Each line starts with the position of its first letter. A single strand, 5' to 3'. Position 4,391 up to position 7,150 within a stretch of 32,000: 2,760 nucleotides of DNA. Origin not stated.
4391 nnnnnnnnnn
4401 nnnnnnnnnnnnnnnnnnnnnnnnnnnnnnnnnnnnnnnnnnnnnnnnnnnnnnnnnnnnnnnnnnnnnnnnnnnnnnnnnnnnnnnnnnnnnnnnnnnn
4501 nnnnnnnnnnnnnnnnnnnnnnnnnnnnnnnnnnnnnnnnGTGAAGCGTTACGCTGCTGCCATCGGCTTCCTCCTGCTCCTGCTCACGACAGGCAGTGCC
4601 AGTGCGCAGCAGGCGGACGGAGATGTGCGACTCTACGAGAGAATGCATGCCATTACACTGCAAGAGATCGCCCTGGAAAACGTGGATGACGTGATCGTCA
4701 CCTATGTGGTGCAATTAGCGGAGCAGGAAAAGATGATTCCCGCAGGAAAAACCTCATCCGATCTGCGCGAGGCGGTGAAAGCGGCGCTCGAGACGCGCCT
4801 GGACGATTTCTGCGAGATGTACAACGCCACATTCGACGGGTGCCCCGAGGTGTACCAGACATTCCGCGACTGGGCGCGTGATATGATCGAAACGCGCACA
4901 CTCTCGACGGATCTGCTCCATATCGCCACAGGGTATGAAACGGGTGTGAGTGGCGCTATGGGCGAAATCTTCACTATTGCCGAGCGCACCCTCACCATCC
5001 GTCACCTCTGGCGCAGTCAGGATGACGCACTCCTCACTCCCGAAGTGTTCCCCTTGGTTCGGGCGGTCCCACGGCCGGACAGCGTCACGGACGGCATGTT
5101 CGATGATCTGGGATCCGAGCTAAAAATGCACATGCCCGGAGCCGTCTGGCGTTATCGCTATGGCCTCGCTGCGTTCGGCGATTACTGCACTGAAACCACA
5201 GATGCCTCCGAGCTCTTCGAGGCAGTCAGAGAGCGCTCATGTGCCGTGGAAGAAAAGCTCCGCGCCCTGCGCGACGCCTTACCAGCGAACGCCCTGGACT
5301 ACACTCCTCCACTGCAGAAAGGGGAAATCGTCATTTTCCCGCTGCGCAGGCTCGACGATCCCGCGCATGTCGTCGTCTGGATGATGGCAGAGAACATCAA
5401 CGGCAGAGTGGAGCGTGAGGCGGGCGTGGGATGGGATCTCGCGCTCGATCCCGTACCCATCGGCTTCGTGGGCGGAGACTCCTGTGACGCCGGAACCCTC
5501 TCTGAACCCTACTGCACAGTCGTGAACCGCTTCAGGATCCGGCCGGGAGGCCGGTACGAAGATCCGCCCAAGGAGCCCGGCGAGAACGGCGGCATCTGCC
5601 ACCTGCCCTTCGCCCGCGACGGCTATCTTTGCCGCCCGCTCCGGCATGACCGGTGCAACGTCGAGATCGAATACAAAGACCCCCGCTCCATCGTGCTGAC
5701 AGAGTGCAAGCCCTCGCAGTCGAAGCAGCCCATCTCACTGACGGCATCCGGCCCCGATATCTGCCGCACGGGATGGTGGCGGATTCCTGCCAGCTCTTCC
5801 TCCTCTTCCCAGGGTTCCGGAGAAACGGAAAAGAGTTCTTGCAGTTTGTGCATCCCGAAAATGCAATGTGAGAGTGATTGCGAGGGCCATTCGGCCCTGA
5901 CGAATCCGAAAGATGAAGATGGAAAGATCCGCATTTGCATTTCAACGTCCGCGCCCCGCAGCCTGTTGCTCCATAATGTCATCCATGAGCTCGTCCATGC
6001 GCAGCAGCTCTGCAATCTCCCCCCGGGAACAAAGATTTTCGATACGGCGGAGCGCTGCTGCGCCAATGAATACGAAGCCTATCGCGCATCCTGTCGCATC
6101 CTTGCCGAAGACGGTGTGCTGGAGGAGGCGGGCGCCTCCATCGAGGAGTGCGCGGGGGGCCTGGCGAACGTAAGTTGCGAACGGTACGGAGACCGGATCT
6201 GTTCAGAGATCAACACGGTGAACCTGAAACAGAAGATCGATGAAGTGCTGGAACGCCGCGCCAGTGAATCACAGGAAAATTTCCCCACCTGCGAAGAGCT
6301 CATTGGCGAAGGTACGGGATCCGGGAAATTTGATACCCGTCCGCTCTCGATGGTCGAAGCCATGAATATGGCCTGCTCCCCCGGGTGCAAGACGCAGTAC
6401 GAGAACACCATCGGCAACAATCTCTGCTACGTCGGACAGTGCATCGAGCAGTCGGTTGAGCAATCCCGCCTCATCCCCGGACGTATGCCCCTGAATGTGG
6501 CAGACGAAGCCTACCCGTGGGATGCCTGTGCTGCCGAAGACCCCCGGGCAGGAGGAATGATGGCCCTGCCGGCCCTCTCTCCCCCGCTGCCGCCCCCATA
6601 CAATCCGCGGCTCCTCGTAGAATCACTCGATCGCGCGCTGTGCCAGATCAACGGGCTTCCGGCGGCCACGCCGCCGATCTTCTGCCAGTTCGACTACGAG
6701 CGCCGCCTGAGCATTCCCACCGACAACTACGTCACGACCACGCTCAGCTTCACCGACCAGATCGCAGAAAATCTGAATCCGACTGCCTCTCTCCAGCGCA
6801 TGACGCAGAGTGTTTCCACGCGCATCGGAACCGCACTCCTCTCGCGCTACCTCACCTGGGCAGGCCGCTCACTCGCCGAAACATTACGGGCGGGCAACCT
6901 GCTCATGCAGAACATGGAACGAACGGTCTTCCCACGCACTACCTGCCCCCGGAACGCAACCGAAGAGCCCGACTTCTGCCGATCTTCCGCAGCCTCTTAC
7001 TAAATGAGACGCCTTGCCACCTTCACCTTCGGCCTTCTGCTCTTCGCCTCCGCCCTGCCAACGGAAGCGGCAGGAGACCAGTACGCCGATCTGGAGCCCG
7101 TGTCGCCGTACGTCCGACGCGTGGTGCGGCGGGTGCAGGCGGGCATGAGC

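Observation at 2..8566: Five translationally coupled genes for cysteine-rich, signal-peptide-bearing proteins of no recognisable family: candidate undescribed extracellular or cell-surface system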

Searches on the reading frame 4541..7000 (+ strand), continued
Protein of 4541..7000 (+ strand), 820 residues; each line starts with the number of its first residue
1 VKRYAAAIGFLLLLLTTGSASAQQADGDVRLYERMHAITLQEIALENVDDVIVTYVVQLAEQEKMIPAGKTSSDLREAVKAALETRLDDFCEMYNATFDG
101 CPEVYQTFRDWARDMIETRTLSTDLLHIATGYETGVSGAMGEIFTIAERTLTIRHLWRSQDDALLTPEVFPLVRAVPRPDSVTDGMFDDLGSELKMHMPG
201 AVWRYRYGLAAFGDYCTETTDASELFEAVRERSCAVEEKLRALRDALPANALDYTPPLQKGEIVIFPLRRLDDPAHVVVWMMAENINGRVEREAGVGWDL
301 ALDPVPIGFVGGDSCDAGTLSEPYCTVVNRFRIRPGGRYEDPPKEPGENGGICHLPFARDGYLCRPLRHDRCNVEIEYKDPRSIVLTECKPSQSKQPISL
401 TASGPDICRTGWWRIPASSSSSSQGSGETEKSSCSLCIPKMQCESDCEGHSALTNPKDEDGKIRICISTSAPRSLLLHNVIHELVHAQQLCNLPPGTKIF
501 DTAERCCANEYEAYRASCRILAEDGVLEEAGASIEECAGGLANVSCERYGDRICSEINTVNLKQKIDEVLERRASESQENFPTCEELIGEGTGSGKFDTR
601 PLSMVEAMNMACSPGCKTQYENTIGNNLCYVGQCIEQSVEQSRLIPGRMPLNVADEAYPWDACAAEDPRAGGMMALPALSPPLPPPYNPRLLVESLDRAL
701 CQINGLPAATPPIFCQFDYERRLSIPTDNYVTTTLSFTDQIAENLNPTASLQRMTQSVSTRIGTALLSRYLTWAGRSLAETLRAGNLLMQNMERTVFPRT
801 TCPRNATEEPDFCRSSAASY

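Call 48: predict_structure(alignment_id=A1)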
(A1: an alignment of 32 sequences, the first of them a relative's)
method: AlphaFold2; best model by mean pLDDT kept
length: 820 residues; sequences in the alignment: 32
mean_pLDDT: 65.4   pTM: 0.40
mean pLDDT of the five models: 65.4, 64.8, 61.9, 60.0, 56.5
residues with pLDDT >= 90: 30; 70-90: 319; 50-70: 273; < 50: 198
segments of 3 or more residues with pLDDT < 50: 17-30, 159-168, 221-227, 337-343, 345-376, 383-404, 417-432, 590-596, 624-626, 642-661, 667-686, 718-727, 795-806, 816-820
pLDDT, mean of each block of 10 residues (from residue 1): 62 54 41 59 66 86 80 86 84 72 85 81 66 58 56 53 48 79 90 84 80 68 49 87 91 81 83 85 82 84 60 61 73 59 47 45 42 48 47 42 53 50 34 64 86 86 86 85 88 81 84 85 79 84 88 82 86 71 72 50 67 56 53 60 40 41 48 38 49 67 67 54 47 53 55 58 53 59 63 47 47 47
secondary structure, 60 per line:
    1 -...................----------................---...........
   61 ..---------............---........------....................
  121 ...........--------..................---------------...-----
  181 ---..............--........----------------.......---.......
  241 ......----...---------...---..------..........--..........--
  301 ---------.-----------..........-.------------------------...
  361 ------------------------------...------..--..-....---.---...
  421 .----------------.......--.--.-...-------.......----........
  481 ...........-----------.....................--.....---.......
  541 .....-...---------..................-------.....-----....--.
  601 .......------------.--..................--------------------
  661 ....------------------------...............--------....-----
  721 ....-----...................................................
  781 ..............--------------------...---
elements in order (helices of 4 or more, strands of 3 or more residues): H2-20 H31-46 H50-62 H72-83 H87-94 H101-131 H140-157 E173-175 H184-197 H200-207 H224-230 H234-246 E263-265 E277-286 E289-298 H322-331 H407-410 H418-421 E438-444 E452-454 E462-468 H473-491 H503-523 H526-530 H534-545 H559-576 H584-588 H594-597 H600-607 H623-640 H661-664 H689-703 H712-715 H721-724 H730-794

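Call 53: fold_search(model_id=the predicted structure, library=pdb)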
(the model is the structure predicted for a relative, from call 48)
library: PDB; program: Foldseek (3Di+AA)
matches with E <= 10: 167; with E <= 0.001: 0
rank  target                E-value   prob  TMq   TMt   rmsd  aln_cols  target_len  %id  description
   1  6nmk_B                3.3e-01  0.09  0.06  0.14  19.1       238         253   10  Binary complex structure of the T130K mutant of ANT-4'' with Neomycin (released 2020-01-15)
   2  6p06_A                3.3e-01  0.09  0.06  0.14  19.2       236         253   11  Ternary structure of the E52D mutant of ANT-4 with Neomycin and AMPCPP (released 2020-01-29)
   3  6nmk_A                3.6e-01  0.08  0.06  0.14  19.1       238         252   10  Binary complex structure of the T130K mutant of ANT-4'' with Neomycin (released 2020-01-15)
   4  4l7a_A                3.8e-01  0.10  0.07  0.15  14.4       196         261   13  Crystal structure of a putative zinc-binding metallo-peptidase (BACCAC_01431) from Bacteroides caccae ATCC 43185 at 2. (released 2013-07-03)
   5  4l7a_B                4.0e-01  0.10  0.07  0.15  14.6       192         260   14  Crystal structure of a putative zinc-binding metallo-peptidase (BACCAC_01431) from Bacteroides caccae ATCC 43185 at 2. (released 2013-07-03)
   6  6mdw                  4.8e-01  0.91  0.08  0.31   3.9        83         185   16  Mechanism of protease dependent DPC repair (released 2019-04-10)
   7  6un8_A                4.8e-01  0.08  0.06  0.14  19.1       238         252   10  Wild type ANT bound to neomycin (released 2020-05-06)
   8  1w5d                  8.6e-01  0.05  0.06  0.09  18.0       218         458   11  Crystal structure of PBP4a from Bacillus subtilis (released 2005-12-07)
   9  4efk_A                1.8e+00  0.08  0.04  0.10  10.9        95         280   15  Pantothenate synthetase in complex with N,N-DIMETHYLTHIOPHENE-3-SULFONAMIDE (released 2013-03-13)
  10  7som_h                1.8e+00  0.02  0.05  0.06  42.0       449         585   12  Ciliary C2 central pair apparatus isolated from Chlamydomonas reinhardtii (released 2022-04-13)
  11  9m7x_B                1.9e+00  0.08  0.05  0.06  12.8        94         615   11  Cryo-EM structure of bacteriophage NF5 C1 RBP (released 2025-12-17)
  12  6eom                  2.2e+00  0.09  0.08  0.11  18.7       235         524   11  Structure of DPP III from Caldithrix abyssi (released 2018-03-07)
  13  4mue_A                2.2e+00  0.06  0.05  0.11  13.6       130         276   12  Crystal strcture of pantothenate synthetase in complex with 2-(5-methoxy-2-(4-(trifluoromethyl)phenylsulfonylcarbamoyl (released 2014-08-27)
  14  1r8y_C                2.3e+00  0.04  0.04  0.10  19.3       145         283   10  Crystal Structure of Mouse Glycine N-Methyltransferase (Monoclinic Form) (released 2004-09-21)
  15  1r8y_F                2.3e+00  0.04  0.04  0.09  19.4       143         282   10  Crystal Structure of Mouse Glycine N-Methyltransferase (Monoclinic Form) (released 2004-09-21)
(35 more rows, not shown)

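Call 56: search_protein_families(library=pfam, alignment_id=A1, max_evalue=1)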
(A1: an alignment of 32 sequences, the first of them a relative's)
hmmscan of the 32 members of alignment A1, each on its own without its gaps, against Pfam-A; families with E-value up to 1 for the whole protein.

A. member 1, P0001 (820 aa): 0 families

B. families by the number of members that match (of 32 scanned): 11 families
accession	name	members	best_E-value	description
PF09768.15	Peptidase_M76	8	0.00019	Peptidase M76 family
PF20573.4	DUF6782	6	0.00042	Putative metallopeptidase family (DUF6782)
PF19271.4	Nis1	2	0.15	Nis1 family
PF23528.1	Microp_apicomplexa_15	1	0.0037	Apicomplexa microprotein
PF12022.14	COG2_C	1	0.006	COG complex component, COG2, C-terminal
PF10711.15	DUF2513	1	0.02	Hypothetical protein (DUF2513)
PF12169.13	DNA_pol3_gamma3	1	0.031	DNA polymerase III subunits gamma and tau domain III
PF03589.19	Antiterm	1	0.063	Antitermination protein Q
PF14891.12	Peptidase_M91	1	0.15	Effector protein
PF01322.25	Cytochrom_C_2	1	0.24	Cytochrome C'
PF01753.24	zf-MYND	1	0.31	MYND finger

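Call 57: search_protein_representatives(alignment_id=A1)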
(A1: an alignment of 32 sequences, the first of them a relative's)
Query: 32 sequences, 823 profile positions. Proteins with E-value up to 0.001 (for the whole library): 309; up to 1e-10: 256; up to 1e-30: 208. The best 150 are listed.
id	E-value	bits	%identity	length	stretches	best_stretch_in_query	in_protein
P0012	0.0e+00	1042.2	-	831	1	1-819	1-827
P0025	2.9e-296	1001.3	-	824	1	1-808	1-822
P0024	1.5e-282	955.9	-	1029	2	394-818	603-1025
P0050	6.4e-281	950.5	-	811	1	1-811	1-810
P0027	2.9e-280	948.3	-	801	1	1-819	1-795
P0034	8.8e-277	936.9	-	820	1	1-807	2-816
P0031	5.3e-275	931.0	-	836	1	3-819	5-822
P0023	2.0e-272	922.4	-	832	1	6-819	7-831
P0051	8.1e-271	917.1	-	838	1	11-820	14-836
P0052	3.0e-262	888.8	-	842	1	4-819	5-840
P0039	1.1e-258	877.1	-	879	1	1-808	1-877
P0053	8.5e-246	834.4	-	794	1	5-810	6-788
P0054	6.6e-244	828.1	-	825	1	1-809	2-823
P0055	3.1e-243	825.9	-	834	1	6-808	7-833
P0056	5.3e-234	795.3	-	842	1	1-818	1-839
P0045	5.6e-227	772.1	-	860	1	13-821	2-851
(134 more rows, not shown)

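Call 58: search_protein_families(library=pfam, alignment_id=A2, max_evalue=1)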
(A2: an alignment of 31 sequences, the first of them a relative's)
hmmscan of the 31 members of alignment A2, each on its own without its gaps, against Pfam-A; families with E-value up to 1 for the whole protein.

A. member 1, L001:5297-8383:+ (1029 aa): 1 family
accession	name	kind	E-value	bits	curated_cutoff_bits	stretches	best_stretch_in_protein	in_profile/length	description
PF23416.1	DUF7107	-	0.99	10.2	24.6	0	124-155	12-43/48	Domain of unknown function (DUF7107)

B. families by the number of members that match (of 31 scanned): 21 families
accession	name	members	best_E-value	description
PF23416.1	DUF7107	4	0.16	Domain of unknown function (DUF7107)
PF16566.10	CREPT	2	0.034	Cell-cycle alteration and expression-elevated protein in tumour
PF00036.39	EF-hand_1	2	0.048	EF hand domain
PF15456.11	Uds1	2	0.19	Up-regulated During Septation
PF20459.4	DUF6712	2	0.27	Family of unknown function (DUF6712)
PF12795.12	MscS_porin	1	0.0093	Mechanosensitive ion channel porin domain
PF01544.23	CorA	1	0.035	CorA-like Mg2+ transporter protein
PF25075.1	DUF7799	1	0.055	Domain of unknown function (DUF7799)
PF23875.1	DUF7229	1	0.082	Domain of unknown function (DUF7229)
PF24918.1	NET2A_C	1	0.097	NET2A, C-terminal domain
PF09496.15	CENP-O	1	0.11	Cenp-O kinetochore centromere component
PF12601.13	Rubi_NSP_C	1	0.13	Rubivirus non-structural protein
PF11695.14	DUF3291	1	0.15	Domain of unknown function (DUF3291)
PF12563.13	Hemolysin_N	1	0.17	Hemolytic toxin N terminal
PF20936.3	GCIP_C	1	0.18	Grap2 and cyclin-D-interacting, C-terminal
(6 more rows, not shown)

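Call 59: search_protein_families(library=pfam, alignment_id=A5, max_evalue=1)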
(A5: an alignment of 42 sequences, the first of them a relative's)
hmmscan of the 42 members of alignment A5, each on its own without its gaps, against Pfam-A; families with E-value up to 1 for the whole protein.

A. member 1, L001:12464-14023:+ (520 aa): 0 families

B. families by the number of members that match (of 42 scanned): 24 families
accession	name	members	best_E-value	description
PF07323.17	DUF1465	2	0.034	Protein of unknown function (DUF1465)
PF18644.7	Phage_int_SAM_6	2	0.044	Phage integrase SAM-like domain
PF21825.2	crAss001_48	2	0.045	crAss001_48 related protein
PF04706.18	Dickkopf_N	2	0.093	Dickkopf N-terminal cysteine-rich region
PF13604.12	AAA_30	1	0.024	AAA domain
PF12375.13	DUF3653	1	0.029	Phage protein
PF08429.16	PLU-1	1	0.037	PLU-1-like protein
PF16454.10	PI3K_P85_iSH2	1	0.049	Phosphatidylinositol 3-kinase regulatory subunit P85 inter-SH2 domain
PF11730.13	DUF3297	1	0.068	Protein of unknown function (DUF3297)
PF04102.17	SlyX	1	0.074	SlyX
PF18855.6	baeRF_family11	1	0.078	Bacterial archaeo-eukaryotic release factor family 11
PF25792.1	BREX_BrxC_helical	1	0.084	BREX ATP-binding protein BrxC alpha helical domain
PF01683.23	EB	1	0.086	EB module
PF18414.7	zf_C2H2_10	1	0.11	C2H2 type zinc-finger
PF01807.25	Zn_ribbon_DnaG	1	0.11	CHC2 zinc finger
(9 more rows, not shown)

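Call 60: search_protein_families(library=pfam, alignment_id=A3, max_evalue=1)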
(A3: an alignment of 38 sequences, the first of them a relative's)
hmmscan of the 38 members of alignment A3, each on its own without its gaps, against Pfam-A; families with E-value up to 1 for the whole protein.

A. member 1, L001:8383-9216:+ (278 aa): 1 family
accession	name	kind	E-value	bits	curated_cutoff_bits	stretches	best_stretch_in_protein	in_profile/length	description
PF07765.17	KIP1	-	0.027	15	33.9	1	102-137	35-70/74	KIP1-like protein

B. families by the number of members that match (of 38 scanned): 5 families
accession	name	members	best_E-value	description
PF17919.7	RT_RNaseH_2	1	0.0081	RNase H-like domain found in reverse transcriptase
PF07765.17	KIP1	1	0.027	KIP1-like protein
PF07569.16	Hira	1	0.04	TUP1-like enhancer of split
PF20115.4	DUF6505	1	0.086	Family of unknown function (DUF6505)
PF09628.15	YvfG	1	0.2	YvfG protein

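Call 61: search_protein_families(library=pfam, alignment_id=A4, max_evalue=1)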
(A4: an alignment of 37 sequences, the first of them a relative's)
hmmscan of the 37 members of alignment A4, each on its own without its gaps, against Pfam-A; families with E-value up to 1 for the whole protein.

A. member 1, L001:9216-10001:+ (262 aa): 0 families

B. families by the number of members that match (of 37 scanned): 7 families
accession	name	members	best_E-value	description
PF22431.2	COG2p_C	2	0.17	COG2p C-terminal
PF19101.5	DUF5788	1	0.078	Family of unknown function (DUF5788)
PF23338.1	PTHB1_hp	1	0.081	PTHB1 hairpin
PF08467.15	Luteo_P1-P2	1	0.096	Luteovirus RNA polymerase P1-P2/replicase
PF03861.19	ANTAR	1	0.11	ANTAR domain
PF03642.18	MAP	1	0.11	MAP domain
PF05699.19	Dimer_Tnp_hAT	1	0.13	hAT family C-terminal dimerisation region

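Call 96: search_protein_families(library=phrogs, proteins=[L001:5297-8383:+, window:4541-7000:+], max_evalue=0.1)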
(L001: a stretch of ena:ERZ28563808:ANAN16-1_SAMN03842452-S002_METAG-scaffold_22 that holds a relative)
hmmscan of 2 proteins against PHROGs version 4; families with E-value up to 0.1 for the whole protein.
L001:5297-8383:+ (1029 aa): 0 families

window:4541-7000:+ (820 aa): 0 families

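Call 97: search_protein_families(library=padloc, proteins=[L001:5297-8383:+, window:4541-7000:+], max_evalue=0.1)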
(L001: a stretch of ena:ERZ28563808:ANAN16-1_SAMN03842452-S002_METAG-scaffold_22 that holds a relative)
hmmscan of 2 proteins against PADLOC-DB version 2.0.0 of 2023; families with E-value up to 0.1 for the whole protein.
L001:5297-8383:+ (1029 aa): 0 families

window:4541-7000:+ (820 aa): 0 families

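Call 101: search_dna_similar(query=window:4541-7000:+, collection=phages, mode=protein, max_evalue=0.001, max_rows=5)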
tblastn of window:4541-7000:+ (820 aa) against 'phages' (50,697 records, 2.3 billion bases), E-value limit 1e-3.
No match.

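Call 102: search_dna_similar(query=window:4541-7000:+, collection=plasmids, mode=protein, max_evalue=0.001, max_rows=5)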
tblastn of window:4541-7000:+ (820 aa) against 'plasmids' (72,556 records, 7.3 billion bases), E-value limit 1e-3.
No match.

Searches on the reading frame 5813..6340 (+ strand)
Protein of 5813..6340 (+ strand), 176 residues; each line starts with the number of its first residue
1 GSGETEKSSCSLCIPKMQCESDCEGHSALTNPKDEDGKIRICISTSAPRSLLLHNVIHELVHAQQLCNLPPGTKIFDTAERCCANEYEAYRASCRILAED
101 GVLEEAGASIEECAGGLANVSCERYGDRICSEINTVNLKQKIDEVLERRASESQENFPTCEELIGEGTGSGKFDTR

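Call 69: search_protein_families(library=pfam, proteins=[window:5813-6340:+], max_evalue=10)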
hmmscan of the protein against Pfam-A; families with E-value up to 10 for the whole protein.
seq(176 aa): 2 families
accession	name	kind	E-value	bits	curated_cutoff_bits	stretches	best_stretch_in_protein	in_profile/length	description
PF20573.4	DUF6782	-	0.1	12.3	27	1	37-66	75-104/241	Putative metallopeptidase family (DUF6782)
PF09768.15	Peptidase_M76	-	0.14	12.4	25.2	1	5-84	24-98/170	Peptidase M76 family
